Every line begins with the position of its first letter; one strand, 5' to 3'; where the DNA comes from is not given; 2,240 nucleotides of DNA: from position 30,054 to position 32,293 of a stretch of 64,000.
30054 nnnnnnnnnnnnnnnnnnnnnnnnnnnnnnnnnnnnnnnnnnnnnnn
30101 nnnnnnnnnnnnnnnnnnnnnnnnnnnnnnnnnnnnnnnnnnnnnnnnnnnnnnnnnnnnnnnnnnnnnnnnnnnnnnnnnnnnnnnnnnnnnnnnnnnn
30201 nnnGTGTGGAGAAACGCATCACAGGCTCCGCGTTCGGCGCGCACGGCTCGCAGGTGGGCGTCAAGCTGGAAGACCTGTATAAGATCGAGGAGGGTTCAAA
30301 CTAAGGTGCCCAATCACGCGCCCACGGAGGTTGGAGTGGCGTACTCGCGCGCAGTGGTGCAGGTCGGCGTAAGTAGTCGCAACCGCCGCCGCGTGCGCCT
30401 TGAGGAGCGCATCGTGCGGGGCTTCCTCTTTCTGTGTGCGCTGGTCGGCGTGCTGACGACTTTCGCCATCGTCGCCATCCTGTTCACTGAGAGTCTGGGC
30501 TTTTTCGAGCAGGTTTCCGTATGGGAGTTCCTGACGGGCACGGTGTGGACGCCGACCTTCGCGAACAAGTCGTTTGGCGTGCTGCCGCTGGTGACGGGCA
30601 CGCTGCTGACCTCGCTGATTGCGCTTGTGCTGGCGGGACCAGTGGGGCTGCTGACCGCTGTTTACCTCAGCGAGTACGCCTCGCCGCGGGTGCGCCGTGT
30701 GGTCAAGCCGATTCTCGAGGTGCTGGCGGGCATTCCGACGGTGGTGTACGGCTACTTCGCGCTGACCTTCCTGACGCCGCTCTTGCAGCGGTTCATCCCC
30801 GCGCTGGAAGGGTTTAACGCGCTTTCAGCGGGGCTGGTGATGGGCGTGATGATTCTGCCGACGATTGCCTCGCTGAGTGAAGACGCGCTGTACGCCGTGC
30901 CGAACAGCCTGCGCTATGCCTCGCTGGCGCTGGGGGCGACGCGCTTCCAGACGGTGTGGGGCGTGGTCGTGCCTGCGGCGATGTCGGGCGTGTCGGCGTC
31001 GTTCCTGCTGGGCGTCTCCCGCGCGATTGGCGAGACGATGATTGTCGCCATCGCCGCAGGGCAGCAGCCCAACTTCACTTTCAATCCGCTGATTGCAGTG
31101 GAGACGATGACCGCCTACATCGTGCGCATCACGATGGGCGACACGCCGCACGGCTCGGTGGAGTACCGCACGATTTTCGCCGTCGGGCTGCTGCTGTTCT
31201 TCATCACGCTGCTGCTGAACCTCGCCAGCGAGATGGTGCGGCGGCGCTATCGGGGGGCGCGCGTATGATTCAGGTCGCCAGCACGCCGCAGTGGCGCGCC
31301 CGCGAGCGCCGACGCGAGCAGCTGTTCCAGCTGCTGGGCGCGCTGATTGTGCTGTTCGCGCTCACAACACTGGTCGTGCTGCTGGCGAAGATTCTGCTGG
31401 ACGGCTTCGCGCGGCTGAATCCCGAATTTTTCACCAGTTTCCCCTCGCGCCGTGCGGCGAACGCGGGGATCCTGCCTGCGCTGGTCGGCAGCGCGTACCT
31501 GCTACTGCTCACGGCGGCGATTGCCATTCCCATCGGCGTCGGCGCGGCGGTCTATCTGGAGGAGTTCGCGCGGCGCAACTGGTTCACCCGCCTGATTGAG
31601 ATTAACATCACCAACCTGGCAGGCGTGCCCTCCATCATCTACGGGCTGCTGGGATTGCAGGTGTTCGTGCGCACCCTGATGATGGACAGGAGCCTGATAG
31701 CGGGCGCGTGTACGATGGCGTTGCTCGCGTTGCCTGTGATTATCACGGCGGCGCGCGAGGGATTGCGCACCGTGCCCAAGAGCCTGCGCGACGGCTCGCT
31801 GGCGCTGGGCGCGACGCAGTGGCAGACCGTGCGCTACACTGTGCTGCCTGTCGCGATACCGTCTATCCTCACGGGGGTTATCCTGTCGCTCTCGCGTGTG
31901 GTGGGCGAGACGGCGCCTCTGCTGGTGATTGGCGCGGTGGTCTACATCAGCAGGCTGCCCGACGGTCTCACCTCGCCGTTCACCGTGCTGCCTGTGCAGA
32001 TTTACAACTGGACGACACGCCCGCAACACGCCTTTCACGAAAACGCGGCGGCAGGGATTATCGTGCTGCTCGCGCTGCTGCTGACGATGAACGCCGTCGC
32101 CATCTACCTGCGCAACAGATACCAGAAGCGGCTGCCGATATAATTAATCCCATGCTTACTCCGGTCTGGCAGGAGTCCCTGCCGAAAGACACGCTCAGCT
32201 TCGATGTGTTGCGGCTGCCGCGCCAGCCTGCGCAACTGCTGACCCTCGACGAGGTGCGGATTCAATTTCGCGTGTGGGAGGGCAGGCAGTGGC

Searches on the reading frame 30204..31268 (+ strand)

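Call 46: search_protein_families(library=pfam, proteins=[window:30204-31268:+], max_evalue=0.0001)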
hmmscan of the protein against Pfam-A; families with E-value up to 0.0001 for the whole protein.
window:30204-31268:+ (354 aa): 1 family
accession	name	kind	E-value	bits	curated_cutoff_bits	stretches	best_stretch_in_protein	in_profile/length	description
PF00528.27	BPD_transp_1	-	4.1e-18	66.2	26.4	1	146-350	3-183/184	Binding-protein-dependent transport system inner membrane component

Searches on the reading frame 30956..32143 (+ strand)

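Call 46: search_protein_families(library=pfam, proteins=[window:30956-32143:+], max_evalue=0.0001)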
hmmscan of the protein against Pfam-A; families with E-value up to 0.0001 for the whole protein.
window:30956-32143:+ (395 aa): 1 family
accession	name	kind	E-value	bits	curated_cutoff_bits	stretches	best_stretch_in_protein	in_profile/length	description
PF00528.27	BPD_transp_1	-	5.1e-15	56.1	26.4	1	190-388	1-177/184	Binding-protein-dependent transport system inner membrane component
